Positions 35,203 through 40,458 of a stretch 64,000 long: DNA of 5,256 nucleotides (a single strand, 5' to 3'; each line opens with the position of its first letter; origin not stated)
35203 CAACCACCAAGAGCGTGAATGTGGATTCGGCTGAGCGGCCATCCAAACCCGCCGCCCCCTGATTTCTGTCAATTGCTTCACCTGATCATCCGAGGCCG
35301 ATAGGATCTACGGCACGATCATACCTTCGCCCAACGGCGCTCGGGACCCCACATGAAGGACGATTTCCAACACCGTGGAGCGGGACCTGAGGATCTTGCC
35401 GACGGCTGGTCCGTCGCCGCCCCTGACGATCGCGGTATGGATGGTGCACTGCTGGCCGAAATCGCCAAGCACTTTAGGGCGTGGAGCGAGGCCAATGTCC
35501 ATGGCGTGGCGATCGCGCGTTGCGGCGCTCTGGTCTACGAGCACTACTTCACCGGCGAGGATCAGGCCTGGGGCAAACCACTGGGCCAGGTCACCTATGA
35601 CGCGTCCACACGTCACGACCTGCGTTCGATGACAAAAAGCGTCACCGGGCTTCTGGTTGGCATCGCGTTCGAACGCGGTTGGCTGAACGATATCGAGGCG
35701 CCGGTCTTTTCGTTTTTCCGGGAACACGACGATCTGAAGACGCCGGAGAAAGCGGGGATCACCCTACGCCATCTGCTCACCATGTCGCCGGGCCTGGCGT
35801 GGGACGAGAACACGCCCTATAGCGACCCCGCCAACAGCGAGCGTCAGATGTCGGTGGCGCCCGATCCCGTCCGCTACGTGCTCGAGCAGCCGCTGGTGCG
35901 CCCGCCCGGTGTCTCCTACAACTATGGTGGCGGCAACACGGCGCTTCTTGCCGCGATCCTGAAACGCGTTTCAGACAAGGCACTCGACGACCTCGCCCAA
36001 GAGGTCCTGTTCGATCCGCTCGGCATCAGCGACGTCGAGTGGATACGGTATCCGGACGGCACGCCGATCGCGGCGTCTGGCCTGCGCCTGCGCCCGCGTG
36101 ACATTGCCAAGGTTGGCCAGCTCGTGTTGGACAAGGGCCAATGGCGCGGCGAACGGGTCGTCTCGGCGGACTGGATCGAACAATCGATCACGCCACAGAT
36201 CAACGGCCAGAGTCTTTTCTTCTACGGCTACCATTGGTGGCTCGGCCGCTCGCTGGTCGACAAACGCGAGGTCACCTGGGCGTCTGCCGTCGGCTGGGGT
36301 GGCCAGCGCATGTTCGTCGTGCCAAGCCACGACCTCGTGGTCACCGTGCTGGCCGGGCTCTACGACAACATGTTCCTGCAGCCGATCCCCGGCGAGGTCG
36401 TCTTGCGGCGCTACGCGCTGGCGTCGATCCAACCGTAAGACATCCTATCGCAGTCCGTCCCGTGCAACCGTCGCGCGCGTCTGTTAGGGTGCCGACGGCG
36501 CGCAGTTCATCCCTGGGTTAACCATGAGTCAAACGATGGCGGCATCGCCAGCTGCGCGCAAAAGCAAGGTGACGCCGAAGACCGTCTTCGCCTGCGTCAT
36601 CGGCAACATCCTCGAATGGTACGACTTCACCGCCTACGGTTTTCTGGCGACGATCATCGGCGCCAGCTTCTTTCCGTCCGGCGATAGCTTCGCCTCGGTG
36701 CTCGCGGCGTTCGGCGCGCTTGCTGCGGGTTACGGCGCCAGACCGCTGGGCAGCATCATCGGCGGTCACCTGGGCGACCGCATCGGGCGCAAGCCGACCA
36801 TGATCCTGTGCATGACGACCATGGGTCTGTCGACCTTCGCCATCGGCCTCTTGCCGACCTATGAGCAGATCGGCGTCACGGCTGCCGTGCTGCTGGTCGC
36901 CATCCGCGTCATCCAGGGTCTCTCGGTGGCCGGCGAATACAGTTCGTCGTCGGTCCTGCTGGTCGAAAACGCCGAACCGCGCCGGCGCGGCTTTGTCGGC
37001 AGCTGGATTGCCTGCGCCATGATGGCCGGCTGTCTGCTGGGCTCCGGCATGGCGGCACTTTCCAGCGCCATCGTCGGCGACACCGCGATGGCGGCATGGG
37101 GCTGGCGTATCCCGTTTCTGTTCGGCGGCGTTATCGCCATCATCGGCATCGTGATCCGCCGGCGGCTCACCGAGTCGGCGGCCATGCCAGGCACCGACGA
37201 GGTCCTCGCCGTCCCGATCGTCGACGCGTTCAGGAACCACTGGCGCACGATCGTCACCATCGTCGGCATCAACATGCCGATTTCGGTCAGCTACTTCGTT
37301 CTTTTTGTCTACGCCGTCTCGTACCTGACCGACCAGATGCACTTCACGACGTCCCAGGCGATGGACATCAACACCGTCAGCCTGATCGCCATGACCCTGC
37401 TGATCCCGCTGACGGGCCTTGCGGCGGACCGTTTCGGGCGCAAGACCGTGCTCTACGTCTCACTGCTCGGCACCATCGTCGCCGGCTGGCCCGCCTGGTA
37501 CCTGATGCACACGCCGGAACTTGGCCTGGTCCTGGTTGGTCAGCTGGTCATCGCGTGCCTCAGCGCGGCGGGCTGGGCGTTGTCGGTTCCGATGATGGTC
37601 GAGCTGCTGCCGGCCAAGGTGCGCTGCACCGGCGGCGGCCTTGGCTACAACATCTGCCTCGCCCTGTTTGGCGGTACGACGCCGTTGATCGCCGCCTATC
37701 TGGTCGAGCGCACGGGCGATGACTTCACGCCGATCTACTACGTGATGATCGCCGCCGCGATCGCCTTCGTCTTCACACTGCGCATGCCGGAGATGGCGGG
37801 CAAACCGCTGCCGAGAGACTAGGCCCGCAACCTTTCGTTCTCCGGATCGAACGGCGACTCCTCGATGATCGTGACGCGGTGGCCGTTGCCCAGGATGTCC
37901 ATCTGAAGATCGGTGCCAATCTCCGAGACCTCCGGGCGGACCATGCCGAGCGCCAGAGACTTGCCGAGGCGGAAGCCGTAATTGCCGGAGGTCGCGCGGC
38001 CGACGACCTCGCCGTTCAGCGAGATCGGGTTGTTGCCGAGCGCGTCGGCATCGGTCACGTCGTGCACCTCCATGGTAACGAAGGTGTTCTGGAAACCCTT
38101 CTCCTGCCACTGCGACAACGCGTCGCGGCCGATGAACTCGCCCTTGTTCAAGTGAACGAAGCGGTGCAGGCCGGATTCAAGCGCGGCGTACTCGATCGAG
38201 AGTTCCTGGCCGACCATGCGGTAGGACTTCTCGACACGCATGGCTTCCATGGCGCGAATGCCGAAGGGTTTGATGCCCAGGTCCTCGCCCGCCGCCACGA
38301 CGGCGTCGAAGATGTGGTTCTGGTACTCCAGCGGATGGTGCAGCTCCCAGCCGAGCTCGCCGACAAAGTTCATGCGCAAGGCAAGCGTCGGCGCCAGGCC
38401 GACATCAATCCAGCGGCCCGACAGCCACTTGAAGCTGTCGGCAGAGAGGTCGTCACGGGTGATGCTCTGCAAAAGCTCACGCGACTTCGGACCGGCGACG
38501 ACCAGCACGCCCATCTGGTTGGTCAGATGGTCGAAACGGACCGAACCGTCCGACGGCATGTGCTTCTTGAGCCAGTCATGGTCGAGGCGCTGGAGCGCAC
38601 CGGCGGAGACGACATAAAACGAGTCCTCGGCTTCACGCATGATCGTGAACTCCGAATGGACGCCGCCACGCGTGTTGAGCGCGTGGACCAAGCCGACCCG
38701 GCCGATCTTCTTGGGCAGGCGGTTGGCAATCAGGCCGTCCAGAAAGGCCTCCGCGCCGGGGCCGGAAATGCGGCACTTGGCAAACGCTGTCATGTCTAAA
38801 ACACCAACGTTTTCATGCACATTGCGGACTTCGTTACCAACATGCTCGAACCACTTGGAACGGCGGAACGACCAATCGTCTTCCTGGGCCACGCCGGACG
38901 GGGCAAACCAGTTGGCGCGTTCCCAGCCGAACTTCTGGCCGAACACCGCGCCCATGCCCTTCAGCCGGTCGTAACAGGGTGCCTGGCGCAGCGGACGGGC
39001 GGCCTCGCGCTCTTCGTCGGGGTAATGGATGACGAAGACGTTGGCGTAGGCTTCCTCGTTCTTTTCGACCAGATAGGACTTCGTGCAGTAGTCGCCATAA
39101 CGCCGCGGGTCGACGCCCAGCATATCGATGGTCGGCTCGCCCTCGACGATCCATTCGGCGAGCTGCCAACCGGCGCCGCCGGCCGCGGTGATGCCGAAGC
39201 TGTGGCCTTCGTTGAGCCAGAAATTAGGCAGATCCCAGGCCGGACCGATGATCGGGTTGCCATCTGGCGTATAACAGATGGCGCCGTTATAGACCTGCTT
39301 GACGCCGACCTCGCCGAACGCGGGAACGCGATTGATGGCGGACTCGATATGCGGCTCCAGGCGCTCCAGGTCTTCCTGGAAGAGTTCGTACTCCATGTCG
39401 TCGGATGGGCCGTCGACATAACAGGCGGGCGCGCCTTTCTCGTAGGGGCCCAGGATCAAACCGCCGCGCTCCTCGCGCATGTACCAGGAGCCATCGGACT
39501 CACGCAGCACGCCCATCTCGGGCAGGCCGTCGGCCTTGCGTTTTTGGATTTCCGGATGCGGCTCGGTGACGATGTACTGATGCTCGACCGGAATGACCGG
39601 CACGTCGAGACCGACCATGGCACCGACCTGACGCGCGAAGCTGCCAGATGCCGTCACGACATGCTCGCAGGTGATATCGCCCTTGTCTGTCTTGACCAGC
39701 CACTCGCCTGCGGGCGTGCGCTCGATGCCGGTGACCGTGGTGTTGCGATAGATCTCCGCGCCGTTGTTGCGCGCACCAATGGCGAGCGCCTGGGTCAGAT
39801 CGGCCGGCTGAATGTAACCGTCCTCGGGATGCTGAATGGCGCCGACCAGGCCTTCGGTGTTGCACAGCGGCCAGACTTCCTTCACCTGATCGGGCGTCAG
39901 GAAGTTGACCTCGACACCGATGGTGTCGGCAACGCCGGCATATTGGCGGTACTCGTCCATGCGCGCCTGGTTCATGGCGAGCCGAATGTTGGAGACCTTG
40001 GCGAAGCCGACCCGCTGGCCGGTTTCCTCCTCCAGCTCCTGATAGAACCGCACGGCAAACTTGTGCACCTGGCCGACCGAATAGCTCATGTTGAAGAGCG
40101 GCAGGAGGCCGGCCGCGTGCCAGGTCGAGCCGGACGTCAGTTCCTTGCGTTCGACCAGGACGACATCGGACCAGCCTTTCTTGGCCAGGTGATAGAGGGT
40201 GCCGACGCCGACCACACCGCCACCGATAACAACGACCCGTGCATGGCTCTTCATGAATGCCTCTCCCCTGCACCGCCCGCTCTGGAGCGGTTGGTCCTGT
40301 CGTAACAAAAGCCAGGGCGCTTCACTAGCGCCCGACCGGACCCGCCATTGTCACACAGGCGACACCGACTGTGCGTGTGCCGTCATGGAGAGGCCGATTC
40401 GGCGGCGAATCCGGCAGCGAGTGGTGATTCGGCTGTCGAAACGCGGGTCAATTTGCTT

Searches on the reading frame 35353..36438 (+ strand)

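Call 39: search_protein_families(library=pfam, proteins=[window:35353-36438:+], max_evalue=0.00001)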
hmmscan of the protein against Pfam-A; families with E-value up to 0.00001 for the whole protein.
window:35353-36438:+ (361 aa): 1 family
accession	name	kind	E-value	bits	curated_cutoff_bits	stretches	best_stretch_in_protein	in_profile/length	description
PF00144.29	Beta-lactamase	-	6.5e-35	121.3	27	1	52-334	19-308/329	Beta-lactamase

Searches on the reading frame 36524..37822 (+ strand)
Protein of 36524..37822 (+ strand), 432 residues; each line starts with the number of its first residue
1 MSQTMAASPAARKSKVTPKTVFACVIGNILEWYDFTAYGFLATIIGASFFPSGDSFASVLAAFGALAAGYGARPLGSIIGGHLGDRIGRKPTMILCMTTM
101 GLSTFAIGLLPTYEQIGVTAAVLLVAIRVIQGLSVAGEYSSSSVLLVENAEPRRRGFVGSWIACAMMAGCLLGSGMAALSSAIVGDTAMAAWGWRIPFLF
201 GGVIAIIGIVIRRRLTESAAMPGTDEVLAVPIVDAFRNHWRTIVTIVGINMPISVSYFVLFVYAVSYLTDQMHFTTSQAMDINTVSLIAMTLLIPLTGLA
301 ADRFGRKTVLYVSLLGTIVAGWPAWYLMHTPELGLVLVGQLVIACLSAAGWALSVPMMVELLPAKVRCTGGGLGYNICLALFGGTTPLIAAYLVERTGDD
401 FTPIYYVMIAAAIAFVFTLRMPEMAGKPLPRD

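Call 39: search_protein_families(library=pfam, proteins=[window:36524-37822:+], max_evalue=0.00001)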
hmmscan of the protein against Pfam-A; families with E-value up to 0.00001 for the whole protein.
window:36524-37822:+ (432 aa): 2 families
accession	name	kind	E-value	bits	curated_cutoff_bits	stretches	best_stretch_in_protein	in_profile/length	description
PF07690.21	MFS_1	-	7e-32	111.1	33.4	2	26-274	3-234/347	Major Facilitator Superfamily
PF00083.30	Sugar_tr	-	1.2e-26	94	22.3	2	21-218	3-194/452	Sugar (and other) transporter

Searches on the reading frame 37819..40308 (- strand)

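Call 40: search_protein_families(library=pfam, proteins=[window:37819-40308:-], max_evalue=0.00001)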
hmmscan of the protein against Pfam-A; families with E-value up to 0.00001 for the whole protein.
window:37819-40308:- (829 aa): 7 families
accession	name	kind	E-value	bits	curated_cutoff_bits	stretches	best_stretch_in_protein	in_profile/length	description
PF01266.30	DAO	-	3.4e-73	247.6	27.9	1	24-386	1-353/353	FAD dependent oxidoreductase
PF01571.26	GCV_T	-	2.9e-66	223.8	25.6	1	446-716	2-254/255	Aminomethyltransferase folate-binding domain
PF16350.10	FAO_M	-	8.7e-18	64.7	27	1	389-442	1-55/56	FAD dependent oxidoreductase central domain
PF08669.17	GCV_T_C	-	2.1e-15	56.8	25.9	1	743-821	3-80/80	Glycine cleavage T-protein C-terminal barrel domain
PF13738.12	Pyr_redox_3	-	4e-07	30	30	0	179-226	91-137/305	Pyridine nucleotide-disulphide oxidoreductase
PF13454.12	NAD_binding_9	-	5.4e-06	26.9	21.8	0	26-73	1-50/155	FAD-NAD(P)-binding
PF07992.20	Pyr_redox_2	-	6.4e-06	26.2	26.1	0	22-55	142-174/291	Pyridine nucleotide-disulphide oxidoreductase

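Call 48: search_protein_families(library=ncbifam, proteins=[window:37819-40308:-], max_evalue=0.00001)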
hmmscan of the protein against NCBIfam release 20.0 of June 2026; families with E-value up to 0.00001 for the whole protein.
window:37819-40308:- (829 aa): 26 families (the best 25 are shown)
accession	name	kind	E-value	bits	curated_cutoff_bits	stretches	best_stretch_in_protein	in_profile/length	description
TIGR01372.1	soxA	subfamily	3.7e-51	174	1164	1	436-828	603-995/996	sarcosine oxidase subunit alpha family protein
NF001567.0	PRK00389.1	subfamily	2.3e-43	148.5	300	1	487-817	31-350/359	glycine cleavage system aminomethyltransferase GcvT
TIGR00528.1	gcvT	equivalog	2.5e-37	128.6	235.85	1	491-814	33-354/362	glycine cleavage system aminomethyltransferase GcvT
NF053776.1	TmaoDeMthMsil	equivalog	7.1e-37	127.3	1100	1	494-829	422-763/763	trimethylamine N-oxide demethylase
TIGR02352.1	thiamin_ThiO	equivalog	1.2e-33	116.7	250.8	1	25-246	1-228/351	glycine oxidase ThiO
NF001933.0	PRK00711.1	subfamily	2.8e-29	102.4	383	2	85-250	115-281/429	D-amino acid dehydrogenase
TIGR01373.1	soxB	subfamily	9.9e-29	100.4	529.45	1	20-392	28-387/407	sarcosine oxidase subunit beta family protein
NF010093.0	PRK13579.1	equivalog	1.2e-23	83.6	459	1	497-822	48-365/371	glycine cleavage system aminomethyltransferase GcvT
NF008425.0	PRK11259.1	equivalog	1.4e-19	70.3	257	1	21-404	3-375/377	N-methyl-L-tryptophan oxidase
NF009133.0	PRK12486.1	equivalog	1.9e-19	69.8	410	1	486-815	40-364/369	dimethylsulfoniopropionate demethylase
NF050086.1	pipecolate_AmaA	exception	5.3e-18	64.9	600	1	104-250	120-260/425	L-pipecolate oxidase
TIGR03377.1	glycerol3P_GlpA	equivalog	2.3e-17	62.8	552.8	1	25-246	2-225/530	anaerobic glycerol-3-phosphate dehydrogenase subunit GlpA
TIGR03364.1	HpnW_proposed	hypoth_equivalog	8.4e-16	58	285.1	1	24-223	2-195/365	TIGR03364 family FAD-dependent oxidoreductase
TIGR01377.1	soxA_mon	subfamily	4.8e-15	55.2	479.65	1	25-397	3-368/381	amino oxidase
NF008313.0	PRK11101.1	equivalog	1.2e-14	53.8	425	1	20-244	6-232/548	anaerobic glycerol-3-phosphate dehydrogenase subunit A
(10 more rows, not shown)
